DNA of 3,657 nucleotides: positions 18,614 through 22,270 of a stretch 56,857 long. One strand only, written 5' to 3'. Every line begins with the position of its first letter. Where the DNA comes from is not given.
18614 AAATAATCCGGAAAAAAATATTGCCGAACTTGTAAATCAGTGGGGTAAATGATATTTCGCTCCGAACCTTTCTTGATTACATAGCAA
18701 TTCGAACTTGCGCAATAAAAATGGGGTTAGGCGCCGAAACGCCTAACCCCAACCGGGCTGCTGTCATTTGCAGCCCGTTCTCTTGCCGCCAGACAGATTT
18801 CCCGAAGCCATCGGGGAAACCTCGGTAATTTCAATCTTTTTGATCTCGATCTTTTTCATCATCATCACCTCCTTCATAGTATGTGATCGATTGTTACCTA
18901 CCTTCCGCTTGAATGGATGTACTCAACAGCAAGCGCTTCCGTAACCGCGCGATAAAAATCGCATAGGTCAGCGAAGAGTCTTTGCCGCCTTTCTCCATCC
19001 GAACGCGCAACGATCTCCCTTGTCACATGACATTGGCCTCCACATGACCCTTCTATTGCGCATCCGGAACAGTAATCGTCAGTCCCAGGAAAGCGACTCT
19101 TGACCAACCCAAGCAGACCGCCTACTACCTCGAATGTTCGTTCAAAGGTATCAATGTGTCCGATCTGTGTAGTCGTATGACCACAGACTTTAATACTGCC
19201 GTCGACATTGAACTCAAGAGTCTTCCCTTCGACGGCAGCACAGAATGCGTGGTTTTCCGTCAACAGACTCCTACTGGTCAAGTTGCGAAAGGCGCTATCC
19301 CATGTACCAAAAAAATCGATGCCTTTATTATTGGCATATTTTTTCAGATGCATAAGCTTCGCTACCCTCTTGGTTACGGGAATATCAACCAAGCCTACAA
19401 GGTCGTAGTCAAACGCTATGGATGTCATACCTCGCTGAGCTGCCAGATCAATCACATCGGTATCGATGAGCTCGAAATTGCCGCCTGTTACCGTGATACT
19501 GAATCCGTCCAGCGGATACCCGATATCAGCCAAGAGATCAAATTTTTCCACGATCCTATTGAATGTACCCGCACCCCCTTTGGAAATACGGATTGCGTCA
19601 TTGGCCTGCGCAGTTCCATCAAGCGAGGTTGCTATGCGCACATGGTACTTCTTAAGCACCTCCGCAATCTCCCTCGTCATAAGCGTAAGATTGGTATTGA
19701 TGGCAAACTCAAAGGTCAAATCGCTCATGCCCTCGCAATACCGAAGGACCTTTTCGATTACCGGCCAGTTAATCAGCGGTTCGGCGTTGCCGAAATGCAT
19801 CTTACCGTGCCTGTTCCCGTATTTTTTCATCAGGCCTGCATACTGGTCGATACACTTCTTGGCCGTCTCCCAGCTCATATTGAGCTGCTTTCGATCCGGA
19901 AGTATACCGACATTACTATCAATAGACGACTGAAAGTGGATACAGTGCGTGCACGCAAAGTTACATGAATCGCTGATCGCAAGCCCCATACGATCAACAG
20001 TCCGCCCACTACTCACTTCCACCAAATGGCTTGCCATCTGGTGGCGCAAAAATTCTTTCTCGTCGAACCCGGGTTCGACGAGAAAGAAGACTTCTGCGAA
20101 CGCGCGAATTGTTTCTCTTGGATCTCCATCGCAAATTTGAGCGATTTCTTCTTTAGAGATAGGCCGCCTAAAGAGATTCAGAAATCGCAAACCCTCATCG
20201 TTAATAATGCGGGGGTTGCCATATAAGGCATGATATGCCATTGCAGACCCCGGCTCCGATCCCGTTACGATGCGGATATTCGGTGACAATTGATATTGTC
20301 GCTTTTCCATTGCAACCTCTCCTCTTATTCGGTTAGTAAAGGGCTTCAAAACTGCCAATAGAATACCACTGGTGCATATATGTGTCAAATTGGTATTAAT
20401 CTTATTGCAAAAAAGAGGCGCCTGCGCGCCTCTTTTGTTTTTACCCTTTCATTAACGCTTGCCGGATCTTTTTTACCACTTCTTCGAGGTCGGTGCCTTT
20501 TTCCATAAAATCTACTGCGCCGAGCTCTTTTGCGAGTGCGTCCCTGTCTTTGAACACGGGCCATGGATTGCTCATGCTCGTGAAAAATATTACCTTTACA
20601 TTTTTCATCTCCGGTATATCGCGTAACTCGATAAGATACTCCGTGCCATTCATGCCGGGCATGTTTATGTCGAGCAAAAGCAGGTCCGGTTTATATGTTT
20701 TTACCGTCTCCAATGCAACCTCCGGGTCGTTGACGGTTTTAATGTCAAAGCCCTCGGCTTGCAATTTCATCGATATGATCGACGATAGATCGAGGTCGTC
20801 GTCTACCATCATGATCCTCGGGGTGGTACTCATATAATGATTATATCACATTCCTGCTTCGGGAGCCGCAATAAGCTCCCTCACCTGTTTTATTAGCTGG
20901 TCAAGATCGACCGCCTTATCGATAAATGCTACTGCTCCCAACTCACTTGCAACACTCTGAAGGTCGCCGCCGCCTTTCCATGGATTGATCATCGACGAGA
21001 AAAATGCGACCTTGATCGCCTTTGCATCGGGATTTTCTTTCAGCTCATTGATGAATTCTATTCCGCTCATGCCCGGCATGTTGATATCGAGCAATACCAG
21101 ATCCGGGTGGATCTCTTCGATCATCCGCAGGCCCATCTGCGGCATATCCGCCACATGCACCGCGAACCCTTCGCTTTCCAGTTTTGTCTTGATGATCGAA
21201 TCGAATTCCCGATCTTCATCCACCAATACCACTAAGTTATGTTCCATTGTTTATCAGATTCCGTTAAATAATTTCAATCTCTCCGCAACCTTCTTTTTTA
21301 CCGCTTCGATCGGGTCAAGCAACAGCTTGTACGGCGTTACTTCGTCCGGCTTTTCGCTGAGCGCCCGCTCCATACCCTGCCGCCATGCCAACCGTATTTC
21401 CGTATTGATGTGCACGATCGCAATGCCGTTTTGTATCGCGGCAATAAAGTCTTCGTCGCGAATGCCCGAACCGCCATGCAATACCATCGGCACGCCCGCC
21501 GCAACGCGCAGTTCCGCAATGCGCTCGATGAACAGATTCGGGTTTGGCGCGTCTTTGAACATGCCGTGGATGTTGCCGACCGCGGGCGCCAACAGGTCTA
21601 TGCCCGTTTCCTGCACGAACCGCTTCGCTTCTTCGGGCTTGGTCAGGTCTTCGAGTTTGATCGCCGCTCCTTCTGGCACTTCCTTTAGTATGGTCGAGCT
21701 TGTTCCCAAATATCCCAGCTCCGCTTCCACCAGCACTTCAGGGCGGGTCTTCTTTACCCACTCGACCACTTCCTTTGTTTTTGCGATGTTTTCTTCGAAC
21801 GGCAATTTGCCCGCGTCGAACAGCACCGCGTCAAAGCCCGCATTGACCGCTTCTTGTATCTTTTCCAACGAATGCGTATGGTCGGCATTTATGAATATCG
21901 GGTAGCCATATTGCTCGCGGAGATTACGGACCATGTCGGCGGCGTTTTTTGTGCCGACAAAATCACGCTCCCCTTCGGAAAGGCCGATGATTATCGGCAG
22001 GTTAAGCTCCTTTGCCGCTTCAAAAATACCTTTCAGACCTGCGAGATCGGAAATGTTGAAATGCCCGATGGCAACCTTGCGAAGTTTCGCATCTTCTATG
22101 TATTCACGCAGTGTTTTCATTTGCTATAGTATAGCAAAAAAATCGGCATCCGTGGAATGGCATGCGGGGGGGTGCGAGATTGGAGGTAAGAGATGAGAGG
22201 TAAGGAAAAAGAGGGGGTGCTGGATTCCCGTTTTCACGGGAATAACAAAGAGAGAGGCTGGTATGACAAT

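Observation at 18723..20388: Third, distinct RiPP-like unit: RRE-containing radical SAM/SPASM enzyme plus a 31-aa peptide ending in GCK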

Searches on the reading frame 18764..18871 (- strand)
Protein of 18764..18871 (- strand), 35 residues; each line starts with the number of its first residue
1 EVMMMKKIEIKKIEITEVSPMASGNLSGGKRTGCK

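Call 6: search_protein_families(library=ncbifam, proteins=[window:18764-18871:-], max_evalue=0.01)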
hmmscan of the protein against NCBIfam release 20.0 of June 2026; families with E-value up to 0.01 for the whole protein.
window:18764-18871:- (35 aa): 0 families

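Call 7: search_protein_families(library=pfam, proteins=[window:18764-18871:-], max_evalue=0.1)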
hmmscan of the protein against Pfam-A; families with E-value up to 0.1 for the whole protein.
window:18764-18871:- (35 aa): 0 families

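Call 70: list_cluster_members(proteins=[window:18767-18859:-, window:18767-18865:-, window:18767-18877:-, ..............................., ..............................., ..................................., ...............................])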
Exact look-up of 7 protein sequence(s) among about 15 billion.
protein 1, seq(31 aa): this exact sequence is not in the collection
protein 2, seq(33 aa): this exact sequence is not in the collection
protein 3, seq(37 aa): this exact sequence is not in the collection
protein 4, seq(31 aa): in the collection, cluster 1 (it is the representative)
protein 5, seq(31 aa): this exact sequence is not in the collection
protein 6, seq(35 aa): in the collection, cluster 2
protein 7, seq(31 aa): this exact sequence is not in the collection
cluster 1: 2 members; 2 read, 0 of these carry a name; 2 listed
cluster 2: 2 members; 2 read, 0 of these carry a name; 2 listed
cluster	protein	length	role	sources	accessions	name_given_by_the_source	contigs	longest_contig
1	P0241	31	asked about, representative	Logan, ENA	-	-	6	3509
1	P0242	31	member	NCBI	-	-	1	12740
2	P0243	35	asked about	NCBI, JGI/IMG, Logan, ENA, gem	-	-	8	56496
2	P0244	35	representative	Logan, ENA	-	-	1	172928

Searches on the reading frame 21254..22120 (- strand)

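Call 21: search_protein_families(library=pfam, proteins=[window:21254-22120:-], max_evalue=0.001)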
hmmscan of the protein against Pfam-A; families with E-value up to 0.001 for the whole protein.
window:21254-22120:- (288 aa): 2 families
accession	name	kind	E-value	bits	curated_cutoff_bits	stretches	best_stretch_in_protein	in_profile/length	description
PF01116.26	F_bP_aldolase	-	7.4e-75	252.4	25.5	1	3-286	2-273/277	Fructose-bisphosphate aldolase class-II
PF13378.12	MR_MLE_C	-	0.00032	20.9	29.4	0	157-246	103-182/219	Enolase C-terminal domain-like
